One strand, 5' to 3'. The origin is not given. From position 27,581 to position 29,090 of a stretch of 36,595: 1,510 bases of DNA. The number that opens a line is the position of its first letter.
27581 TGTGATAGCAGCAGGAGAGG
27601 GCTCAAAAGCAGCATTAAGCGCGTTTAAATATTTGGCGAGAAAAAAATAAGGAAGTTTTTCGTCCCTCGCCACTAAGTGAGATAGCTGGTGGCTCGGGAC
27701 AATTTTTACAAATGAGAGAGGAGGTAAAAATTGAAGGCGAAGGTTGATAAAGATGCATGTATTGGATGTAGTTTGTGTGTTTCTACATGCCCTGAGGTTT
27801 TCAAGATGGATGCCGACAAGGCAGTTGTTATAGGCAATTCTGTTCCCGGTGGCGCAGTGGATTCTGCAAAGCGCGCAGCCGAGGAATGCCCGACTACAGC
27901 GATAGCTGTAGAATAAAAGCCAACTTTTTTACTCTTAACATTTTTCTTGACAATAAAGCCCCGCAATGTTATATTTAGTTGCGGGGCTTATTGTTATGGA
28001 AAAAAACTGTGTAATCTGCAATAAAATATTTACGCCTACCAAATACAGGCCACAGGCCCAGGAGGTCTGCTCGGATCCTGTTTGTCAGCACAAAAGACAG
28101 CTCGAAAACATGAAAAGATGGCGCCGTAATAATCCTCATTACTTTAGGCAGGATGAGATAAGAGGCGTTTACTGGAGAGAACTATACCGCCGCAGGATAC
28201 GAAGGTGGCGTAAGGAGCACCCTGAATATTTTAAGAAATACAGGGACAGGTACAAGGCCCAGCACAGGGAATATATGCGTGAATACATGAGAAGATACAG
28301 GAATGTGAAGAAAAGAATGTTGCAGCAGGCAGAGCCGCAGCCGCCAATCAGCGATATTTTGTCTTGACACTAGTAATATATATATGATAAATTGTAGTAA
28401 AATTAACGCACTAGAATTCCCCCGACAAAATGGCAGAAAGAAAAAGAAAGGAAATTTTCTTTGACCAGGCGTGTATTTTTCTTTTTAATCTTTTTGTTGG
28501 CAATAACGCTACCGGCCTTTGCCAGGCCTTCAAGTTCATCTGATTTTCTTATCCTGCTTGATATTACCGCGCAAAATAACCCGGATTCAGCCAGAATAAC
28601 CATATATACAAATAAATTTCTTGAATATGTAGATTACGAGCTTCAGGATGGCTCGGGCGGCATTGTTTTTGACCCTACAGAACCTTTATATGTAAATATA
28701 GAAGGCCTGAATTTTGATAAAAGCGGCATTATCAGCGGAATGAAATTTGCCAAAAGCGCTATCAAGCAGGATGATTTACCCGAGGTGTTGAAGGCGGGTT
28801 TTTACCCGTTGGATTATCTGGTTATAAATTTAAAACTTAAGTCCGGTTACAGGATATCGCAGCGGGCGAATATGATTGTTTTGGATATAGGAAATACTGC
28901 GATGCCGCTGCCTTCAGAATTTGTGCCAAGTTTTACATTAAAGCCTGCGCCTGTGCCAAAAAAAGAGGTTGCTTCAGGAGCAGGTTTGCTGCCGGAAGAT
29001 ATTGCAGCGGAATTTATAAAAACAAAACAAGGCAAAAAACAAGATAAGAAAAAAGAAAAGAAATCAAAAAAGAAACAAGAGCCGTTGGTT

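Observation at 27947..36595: Atypical multi-component RND-type envelope cluster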

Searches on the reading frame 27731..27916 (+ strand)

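Call 94: search_protein_families(library=pfam, proteins=[window:27731-27916:+], max_evalue=0.001)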
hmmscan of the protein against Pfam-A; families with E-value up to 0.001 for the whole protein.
window:27731-27916:+ (61 aa): 12 families
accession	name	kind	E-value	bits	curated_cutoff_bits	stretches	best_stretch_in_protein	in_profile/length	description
PF13370.11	Fer4_13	-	2.2e-15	57.5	24.5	1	5-59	1-57/58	4Fe-4S single cluster domain of Ferredoxin I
PF13459.11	Fer4_15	-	6e-15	56.1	22.4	1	4-60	2-66/66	4Fe-4S single cluster domain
PF00037.32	Fer4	-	1.7e-06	28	21.1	1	4-22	2-20/24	4Fe-4S binding domain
PF12837.12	Fer4_6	-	3.3e-06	27.2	25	1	3-22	2-21/24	4Fe-4S binding domain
PF12797.12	Fer4_2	-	8.9e-06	25.8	24.5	1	4-22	4-22/22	4Fe-4S binding domain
PF14697.11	Fer4_21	-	3.2e-05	24.4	35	1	3-21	34-52/59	4Fe-4S dicluster domain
PF12838.12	Fer4_7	-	7.1e-05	23.6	27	0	3-21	31-49/52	4Fe-4S dicluster domain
PF13237.11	Fer4_10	-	7.2e-05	23.1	25.5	1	4-33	3-22/53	4Fe-4S dicluster domain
PF12800.12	Fer4_4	-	0.00016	22.2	24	1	8-21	2-15/17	4Fe-4S binding domain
PF06902.16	Fer4_19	-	0.00029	21.3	24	1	5-58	10-59/64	Divergent 4Fe-4S mono-cluster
PF25160.1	LdpA_Fe-S-bd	-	0.00043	20.4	27.6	0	3-22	21-40/49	LdpA Fe-S cluster-binding domain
PF13187.11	Fer4_9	-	0.00045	20.6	27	0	8-22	35-49/52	4Fe-4S dicluster domain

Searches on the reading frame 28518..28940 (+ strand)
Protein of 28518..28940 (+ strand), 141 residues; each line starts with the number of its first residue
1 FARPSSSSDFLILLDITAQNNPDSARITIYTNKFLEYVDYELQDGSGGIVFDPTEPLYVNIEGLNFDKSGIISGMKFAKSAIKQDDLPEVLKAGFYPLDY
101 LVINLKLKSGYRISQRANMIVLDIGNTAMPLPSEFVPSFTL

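Call 109: search_protein_families(library=pfam, proteins=[window:28518-28940:+], max_evalue=0.1)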
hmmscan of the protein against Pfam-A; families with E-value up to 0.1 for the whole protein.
window:28518-28940:+ (141 aa): 1 family
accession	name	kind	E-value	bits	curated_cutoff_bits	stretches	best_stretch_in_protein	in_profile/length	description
PF11741.13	AMIN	-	0.0083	16.6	20.5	0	16-52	63-100/101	AMIN domain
